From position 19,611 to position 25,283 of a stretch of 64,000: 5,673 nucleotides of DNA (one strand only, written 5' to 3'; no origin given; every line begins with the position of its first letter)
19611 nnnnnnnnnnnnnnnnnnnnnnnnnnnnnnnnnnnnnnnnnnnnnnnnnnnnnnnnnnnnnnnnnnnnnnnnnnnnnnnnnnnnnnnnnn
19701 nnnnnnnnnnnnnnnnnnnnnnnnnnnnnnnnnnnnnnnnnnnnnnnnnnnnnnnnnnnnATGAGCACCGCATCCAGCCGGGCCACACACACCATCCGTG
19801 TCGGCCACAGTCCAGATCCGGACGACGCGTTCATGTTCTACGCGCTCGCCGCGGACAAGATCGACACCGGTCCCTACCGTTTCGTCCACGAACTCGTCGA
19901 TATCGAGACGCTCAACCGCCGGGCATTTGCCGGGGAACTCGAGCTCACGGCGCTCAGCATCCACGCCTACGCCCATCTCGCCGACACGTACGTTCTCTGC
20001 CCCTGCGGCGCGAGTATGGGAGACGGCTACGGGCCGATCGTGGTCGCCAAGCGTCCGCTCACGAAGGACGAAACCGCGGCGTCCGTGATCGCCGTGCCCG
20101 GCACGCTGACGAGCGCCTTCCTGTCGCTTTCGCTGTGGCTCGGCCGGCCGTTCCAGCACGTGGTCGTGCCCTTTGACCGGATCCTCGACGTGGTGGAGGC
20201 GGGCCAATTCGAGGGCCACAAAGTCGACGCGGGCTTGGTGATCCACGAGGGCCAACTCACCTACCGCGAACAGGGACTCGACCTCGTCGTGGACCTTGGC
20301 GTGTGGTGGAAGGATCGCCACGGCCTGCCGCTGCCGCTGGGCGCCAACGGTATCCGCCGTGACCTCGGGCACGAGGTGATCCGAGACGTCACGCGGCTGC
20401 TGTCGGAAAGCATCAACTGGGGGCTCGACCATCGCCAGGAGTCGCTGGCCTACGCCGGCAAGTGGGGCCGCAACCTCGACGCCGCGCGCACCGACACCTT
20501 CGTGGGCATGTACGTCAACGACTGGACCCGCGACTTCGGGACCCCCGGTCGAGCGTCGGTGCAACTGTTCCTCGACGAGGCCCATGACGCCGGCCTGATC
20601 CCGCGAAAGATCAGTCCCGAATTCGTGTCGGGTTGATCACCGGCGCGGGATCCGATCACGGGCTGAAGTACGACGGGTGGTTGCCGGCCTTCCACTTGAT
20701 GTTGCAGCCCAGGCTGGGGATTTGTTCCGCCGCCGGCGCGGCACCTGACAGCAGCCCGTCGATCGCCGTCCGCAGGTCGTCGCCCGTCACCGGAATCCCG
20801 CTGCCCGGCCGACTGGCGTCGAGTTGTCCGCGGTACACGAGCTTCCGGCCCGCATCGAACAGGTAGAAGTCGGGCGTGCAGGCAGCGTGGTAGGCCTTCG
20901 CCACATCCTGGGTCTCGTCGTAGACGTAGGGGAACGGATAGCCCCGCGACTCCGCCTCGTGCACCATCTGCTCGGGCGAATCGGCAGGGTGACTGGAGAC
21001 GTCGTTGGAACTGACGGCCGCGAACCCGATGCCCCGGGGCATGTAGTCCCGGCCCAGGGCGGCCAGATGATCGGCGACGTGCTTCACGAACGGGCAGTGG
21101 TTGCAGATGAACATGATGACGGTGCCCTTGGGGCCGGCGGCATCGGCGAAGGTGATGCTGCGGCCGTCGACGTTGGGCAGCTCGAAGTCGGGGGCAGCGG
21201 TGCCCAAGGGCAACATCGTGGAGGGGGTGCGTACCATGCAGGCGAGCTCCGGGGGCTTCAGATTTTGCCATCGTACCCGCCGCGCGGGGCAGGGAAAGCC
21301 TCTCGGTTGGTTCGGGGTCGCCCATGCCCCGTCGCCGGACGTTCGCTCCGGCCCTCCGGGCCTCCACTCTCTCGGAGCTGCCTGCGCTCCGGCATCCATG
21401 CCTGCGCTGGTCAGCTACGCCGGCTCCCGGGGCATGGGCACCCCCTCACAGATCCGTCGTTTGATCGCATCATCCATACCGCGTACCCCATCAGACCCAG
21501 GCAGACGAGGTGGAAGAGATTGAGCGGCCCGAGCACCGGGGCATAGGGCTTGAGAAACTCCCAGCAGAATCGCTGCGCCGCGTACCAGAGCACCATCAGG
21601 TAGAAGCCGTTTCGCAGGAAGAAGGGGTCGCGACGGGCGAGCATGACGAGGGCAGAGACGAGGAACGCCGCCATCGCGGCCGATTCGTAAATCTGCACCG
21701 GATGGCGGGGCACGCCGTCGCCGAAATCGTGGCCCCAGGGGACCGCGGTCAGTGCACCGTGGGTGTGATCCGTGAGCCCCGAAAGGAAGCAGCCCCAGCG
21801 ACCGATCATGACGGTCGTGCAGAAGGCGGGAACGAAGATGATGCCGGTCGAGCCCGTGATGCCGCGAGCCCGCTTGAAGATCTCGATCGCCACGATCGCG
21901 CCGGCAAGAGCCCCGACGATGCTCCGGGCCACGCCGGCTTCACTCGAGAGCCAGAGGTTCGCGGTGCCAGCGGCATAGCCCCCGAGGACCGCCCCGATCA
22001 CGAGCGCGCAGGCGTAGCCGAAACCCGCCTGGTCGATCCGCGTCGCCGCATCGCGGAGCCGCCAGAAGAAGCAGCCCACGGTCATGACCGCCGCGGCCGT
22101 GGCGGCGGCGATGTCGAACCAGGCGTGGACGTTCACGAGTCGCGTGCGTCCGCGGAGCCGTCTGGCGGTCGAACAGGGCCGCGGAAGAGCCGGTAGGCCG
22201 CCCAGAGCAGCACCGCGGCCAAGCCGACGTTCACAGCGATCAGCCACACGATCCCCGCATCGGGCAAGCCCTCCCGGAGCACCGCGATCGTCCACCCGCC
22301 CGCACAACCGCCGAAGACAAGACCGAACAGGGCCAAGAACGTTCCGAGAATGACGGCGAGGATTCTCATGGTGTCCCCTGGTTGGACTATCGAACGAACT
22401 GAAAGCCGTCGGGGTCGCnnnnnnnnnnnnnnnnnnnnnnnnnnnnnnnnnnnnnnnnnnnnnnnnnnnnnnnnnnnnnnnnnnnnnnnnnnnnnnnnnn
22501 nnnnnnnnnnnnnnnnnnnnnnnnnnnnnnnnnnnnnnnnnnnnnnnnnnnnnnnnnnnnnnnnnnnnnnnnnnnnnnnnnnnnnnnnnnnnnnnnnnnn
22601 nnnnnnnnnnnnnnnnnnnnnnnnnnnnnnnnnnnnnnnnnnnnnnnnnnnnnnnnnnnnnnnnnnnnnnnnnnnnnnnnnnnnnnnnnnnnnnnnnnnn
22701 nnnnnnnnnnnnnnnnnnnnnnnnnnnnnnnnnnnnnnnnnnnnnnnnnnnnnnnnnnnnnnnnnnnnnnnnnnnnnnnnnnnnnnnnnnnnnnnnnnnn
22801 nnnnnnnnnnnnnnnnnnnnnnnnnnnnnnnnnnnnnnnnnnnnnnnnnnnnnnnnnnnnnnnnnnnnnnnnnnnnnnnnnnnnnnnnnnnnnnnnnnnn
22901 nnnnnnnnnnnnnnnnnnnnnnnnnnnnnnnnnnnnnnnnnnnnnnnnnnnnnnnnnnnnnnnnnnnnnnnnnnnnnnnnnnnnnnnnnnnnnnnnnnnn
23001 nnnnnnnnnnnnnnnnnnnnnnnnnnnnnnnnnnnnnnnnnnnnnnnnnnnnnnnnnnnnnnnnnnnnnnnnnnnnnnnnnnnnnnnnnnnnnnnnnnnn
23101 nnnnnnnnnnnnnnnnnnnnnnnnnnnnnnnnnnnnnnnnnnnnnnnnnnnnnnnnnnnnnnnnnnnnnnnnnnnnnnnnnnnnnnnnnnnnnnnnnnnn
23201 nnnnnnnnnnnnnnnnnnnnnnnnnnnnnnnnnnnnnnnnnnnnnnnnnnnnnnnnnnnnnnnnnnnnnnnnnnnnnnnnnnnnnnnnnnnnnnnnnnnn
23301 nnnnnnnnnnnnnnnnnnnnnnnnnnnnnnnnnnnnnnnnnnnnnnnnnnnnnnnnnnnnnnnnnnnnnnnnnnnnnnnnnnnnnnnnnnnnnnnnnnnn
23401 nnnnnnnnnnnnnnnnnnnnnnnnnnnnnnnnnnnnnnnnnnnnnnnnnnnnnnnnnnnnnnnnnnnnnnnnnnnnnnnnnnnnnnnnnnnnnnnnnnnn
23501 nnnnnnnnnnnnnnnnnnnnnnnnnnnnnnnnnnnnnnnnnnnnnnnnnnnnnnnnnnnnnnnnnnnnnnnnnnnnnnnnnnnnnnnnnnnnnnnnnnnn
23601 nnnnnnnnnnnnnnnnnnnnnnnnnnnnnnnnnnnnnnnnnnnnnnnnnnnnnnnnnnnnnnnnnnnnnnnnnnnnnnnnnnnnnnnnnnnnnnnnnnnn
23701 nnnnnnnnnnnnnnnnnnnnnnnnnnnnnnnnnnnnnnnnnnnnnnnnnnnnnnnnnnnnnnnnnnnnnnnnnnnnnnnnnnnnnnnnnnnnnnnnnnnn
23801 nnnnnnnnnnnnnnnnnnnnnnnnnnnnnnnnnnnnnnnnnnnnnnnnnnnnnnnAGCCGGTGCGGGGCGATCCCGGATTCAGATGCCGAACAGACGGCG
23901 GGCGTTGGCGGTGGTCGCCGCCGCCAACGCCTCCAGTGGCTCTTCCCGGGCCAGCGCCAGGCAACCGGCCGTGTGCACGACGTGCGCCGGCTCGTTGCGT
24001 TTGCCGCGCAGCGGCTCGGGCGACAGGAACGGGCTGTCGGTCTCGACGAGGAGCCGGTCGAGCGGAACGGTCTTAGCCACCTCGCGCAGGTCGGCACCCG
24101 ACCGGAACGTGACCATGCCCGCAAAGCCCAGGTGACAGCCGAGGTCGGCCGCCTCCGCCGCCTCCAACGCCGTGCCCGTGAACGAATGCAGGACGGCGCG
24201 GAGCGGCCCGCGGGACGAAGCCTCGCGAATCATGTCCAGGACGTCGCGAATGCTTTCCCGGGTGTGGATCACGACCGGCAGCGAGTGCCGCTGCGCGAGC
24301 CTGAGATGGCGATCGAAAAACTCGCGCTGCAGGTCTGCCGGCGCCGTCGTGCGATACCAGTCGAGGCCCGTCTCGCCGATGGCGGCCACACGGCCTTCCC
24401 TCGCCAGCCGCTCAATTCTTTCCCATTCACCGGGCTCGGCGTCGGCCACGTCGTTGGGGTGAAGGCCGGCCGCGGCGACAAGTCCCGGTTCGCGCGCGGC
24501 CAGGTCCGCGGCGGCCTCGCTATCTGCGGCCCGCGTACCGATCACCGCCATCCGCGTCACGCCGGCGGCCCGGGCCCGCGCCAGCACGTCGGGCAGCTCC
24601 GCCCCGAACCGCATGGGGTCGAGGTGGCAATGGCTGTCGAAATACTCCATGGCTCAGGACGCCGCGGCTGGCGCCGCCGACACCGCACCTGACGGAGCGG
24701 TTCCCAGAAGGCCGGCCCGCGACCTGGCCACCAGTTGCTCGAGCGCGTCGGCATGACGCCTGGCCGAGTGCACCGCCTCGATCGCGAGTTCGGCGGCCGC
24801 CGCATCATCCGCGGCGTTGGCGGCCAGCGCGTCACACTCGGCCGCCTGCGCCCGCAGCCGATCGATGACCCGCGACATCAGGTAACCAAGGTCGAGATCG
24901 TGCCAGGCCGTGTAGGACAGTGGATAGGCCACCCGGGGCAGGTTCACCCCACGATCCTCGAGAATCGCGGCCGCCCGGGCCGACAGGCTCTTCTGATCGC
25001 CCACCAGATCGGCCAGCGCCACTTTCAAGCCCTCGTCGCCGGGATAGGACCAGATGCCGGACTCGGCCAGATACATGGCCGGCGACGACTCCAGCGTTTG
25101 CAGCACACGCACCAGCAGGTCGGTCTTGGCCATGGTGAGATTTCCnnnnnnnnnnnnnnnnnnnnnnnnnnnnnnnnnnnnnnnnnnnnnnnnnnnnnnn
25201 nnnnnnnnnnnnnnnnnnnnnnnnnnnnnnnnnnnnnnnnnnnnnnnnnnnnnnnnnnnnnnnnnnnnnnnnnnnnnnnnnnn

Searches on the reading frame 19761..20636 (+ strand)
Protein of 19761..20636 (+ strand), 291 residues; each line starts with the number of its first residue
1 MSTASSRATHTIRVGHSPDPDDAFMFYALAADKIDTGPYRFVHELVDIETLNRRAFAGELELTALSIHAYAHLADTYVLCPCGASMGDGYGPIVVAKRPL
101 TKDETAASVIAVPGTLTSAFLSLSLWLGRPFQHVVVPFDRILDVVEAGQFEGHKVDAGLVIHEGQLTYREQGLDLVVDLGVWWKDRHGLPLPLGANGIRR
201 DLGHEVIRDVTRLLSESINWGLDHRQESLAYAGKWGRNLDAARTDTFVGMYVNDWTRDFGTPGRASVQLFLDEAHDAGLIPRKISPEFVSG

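Call 79: search_protein_families(library=pfam, proteins=[window:19761-20636:+], max_evalue=0.001)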
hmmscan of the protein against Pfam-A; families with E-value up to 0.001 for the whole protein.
window:19761-20636:+ (291 aa): 1 family
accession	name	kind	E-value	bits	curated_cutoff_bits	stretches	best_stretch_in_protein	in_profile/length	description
PF02621.19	VitK2_biosynth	-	2e-65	221.2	26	1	12-275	1-251/252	Menaquinone biosynthesis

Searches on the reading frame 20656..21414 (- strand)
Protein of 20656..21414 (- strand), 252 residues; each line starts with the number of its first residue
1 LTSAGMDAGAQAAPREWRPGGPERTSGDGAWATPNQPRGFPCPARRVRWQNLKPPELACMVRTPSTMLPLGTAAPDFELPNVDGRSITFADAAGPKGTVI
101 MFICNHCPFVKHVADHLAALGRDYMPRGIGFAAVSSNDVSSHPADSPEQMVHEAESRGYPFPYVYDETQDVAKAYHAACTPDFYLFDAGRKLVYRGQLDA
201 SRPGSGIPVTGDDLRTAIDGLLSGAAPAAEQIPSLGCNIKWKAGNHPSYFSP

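Call 24: search_protein_families(library=pfam, proteins=[window:20656-21414:-], max_evalue=0.1)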
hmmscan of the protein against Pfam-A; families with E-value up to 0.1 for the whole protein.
window:20656-21414:- (252 aa): 3 families
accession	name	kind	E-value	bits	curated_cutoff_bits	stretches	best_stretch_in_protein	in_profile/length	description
PF00578.27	AhpC-TSA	-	3.5e-19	69.4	26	1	71-194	2-123/124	AhpC/TSA family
PF08534.16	Redoxin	-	8.1e-14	52.1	26.6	1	71-201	3-137/148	Redoxin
PF13098.12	Thioredoxin_2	-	0.013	16.2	27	1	96-200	6-97/104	Thioredoxin-like domain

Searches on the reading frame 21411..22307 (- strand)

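Call 24: search_protein_families(library=pfam, proteins=[window:21411-22307:-], max_evalue=0.1)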
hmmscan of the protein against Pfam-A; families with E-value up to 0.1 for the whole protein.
window:21411-22307:- (298 aa): 1 family
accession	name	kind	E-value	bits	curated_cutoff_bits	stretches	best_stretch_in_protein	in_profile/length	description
PF01790.23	LGT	-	3.5e-17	63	24.9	1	90-280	44-238/240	Prolipoprotein diacylglyceryl transferase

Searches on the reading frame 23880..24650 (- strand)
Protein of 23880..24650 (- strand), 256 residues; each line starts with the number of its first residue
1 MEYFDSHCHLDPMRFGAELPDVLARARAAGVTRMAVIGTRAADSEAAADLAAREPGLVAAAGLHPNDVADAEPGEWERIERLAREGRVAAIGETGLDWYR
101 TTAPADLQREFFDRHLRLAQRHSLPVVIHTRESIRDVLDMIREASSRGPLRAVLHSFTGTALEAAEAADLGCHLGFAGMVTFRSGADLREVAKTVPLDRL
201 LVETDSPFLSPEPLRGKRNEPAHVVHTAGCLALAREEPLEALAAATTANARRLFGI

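Call 24: search_protein_families(library=pfam, proteins=[window:23880-24650:-], max_evalue=0.1)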
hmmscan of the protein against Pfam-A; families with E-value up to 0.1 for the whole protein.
window:23880-24650:- (256 aa): 2 families
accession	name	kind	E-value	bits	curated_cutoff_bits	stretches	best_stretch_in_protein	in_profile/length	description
PF01026.27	TatD_DNase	-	6.3e-79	265.4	27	1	4-255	1-253/253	TatD related DNase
PF04909.20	Amidohydro_2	-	1.5e-06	28.6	26.4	1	8-256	31-289/289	Amidohydrolase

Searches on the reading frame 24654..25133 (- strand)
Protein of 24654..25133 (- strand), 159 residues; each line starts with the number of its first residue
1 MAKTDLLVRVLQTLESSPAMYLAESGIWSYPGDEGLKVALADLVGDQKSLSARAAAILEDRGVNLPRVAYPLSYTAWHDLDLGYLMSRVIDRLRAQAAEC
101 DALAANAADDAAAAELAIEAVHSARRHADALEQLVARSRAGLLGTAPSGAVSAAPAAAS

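Call 24: search_protein_families(library=pfam, proteins=[window:24654-25133:-], max_evalue=0.1)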
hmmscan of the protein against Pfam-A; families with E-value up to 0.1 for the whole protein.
window:24654-25133:- (159 aa): 0 families

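Call 25: search_protein_families(library=ncbifam, proteins=[window:24654-25133:-], max_evalue=0.01)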
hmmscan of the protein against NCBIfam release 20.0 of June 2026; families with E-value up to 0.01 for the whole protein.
window:24654-25133:- (159 aa): 0 families

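Call 51: find_homologous_proteins(query=window:24654-25133:-, max_evalue=0.001)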
Query window:24654-25133:- (159 aa): 44 proteins with E <= 0.001 among 3373 candidates.
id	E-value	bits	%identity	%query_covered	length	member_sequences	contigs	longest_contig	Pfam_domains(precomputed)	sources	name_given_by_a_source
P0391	4.7e-85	301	94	92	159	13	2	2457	-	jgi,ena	jgi:hypothetical protein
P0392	6.6e-73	262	84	100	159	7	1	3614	-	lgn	-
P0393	8.1e-71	255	81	100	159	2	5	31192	-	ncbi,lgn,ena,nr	ncbi:MAG: hypothetical protein EBR23_03270 [Planctomycetia bacterium]|nr:hypothetical protein [Planc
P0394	2.3e-61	224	76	89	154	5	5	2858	-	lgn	-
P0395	2.2e-46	176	64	90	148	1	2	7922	-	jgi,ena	-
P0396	3.6e-45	172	61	91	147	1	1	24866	-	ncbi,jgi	jgi:hypothetical protein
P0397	4.1e-44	168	61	91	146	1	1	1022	-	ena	-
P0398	4.9e-43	165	61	86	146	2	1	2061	-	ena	-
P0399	1.0e-42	164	61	87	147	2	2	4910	-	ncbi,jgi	jgi:hypothetical protein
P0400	2.2e-42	163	62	90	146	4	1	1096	-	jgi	jgi:hypothetical protein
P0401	4.2e-42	162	59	89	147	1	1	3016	-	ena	-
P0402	4.2e-42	162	60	86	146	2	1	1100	-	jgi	-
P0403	1.8e-41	160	60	90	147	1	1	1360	-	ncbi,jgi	jgi:hypothetical protein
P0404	1.5e-40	157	58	85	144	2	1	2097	-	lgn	-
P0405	2.3e-40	156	58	85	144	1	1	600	-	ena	-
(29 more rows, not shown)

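Call 60: predict_structure(alignment_id=A2)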
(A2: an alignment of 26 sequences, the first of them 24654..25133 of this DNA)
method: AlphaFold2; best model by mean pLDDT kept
length: 159 residues; sequences in the alignment: 26
mean_pLDDT: 89.1   pTM: 0.80
mean pLDDT of the five models: 89.1, 88.8, 87.2, 87.0, 86.3
residues with pLDDT >= 90: 119; 70-90: 20; 50-70: 8; < 50: 12
segments of 3 or more residues with pLDDT < 50: 146-154
pLDDT, mean of each block of 10 residues (from residue 1): 81 95 95 95 98 96 91 89 95 98 94 97 98 94 58 49
secondary structure, 60 per line:
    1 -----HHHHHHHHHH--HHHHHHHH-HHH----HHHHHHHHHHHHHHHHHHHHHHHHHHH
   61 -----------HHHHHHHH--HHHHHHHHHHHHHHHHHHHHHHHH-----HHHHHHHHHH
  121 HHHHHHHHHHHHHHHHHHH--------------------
elements in order: H6-15 H18-25 H34-60 H72-79 H82-105 H111-139

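Call 62: fold_search(model_id=the predicted structure, library=pdb)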
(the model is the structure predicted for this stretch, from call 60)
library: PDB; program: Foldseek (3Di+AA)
matches with E <= 10: 783; with E <= 0.001: 0
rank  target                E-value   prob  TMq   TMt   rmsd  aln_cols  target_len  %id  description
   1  4ztt_A                5.6e-03  1.00  0.54  0.53   5.4       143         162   17  Crystal structures of ferritin mutants reveal diferric-peroxo intermediates (released 2016-06-15)
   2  4zl6_F                1.1e-02  1.00  0.59  0.59   4.3       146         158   14  Crystal structure of the PmFTN variant E44H soaked in iron (3 h) (released 2015-09-30)
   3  4zlw_A                1.4e-02  1.00  0.54  0.54   4.9       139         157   13  Crystal structure of the PmFTN variant E130A soaked in iron (overnight) (released 2015-09-30)
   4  1s3q_J                1.5e-02  1.00  0.60  0.59   4.4       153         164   14  Crystal structures of a novel open pore ferritin from the hyperthermophilic Archaeon Archaeoglobus fulgidus (released 2005-04-12)
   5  5u1b_B                1.5e-02  1.00  0.60  0.58   4.7       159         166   12  Ferritin with Gc MtrE loop2 inserted at the N-terminus (released 2017-10-11)
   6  3kx9_A                1.6e-02  1.00  0.61  0.59   4.3       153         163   15  Engineering a closed form of the Archaeoglobus fulgidus ferritin by site directed mutagenesis (released 2010-12-15)
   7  9bye                  1.6e-02  1.00  0.57  0.56   4.9       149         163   17  Nanoparticle Crystal Structure of a Thermostabilized Mutant E.coli Ferritin ECFTNA (released 2025-11-26)
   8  3oj5_A                1.7e-02  1.00  0.58  0.59   4.4       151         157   14  Mycobacterium tuberculosis ferritin homolog, BfrB (released 2011-09-07)
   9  4zkh_C                1.8e-02  1.00  0.59  0.60   4.3       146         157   14  Crystal structure of the PmFTN variant E44Q soaked in iron (overnight) (released 2015-09-30)
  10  4xgs_A                1.8e-02  1.00  0.53  0.52   5.3       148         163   14  Crystal structure analysis of novel iron uptake mechanism of Gram-negative bacterial ferritin (released 2016-07-06)
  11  6ls3_A                1.9e-02  1.00  0.58  0.56   4.4       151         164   14  cubic-shaped crystal of TmFtn mutant-T4FY stimulated by Mg (released 2021-01-20)
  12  4xgs_B                1.9e-02  1.00  0.53  0.52   5.6       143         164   17  Crystal structure analysis of novel iron uptake mechanism of Gram-negative bacterial ferritin (released 2016-07-06)
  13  4cvr                  2.0e-02  1.00  0.59  0.60   5.0       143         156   16  Structure of Apobacterioferritin Y25F variant (released 2014-08-20)
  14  4isp_G                2.0e-02  1.00  0.58  0.59   4.4       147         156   15  Crystal structure of iron soaked (4h) ferritin from Pseudo-nitzschia multiseries (released 2013-03-20)
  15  2x17_M                2.0e-02  1.00  0.55  0.52   5.0       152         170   14  The X-ray structure of Ferritin from Pyrococcus furiosus loaded with Ag(I) (released 2010-04-21)
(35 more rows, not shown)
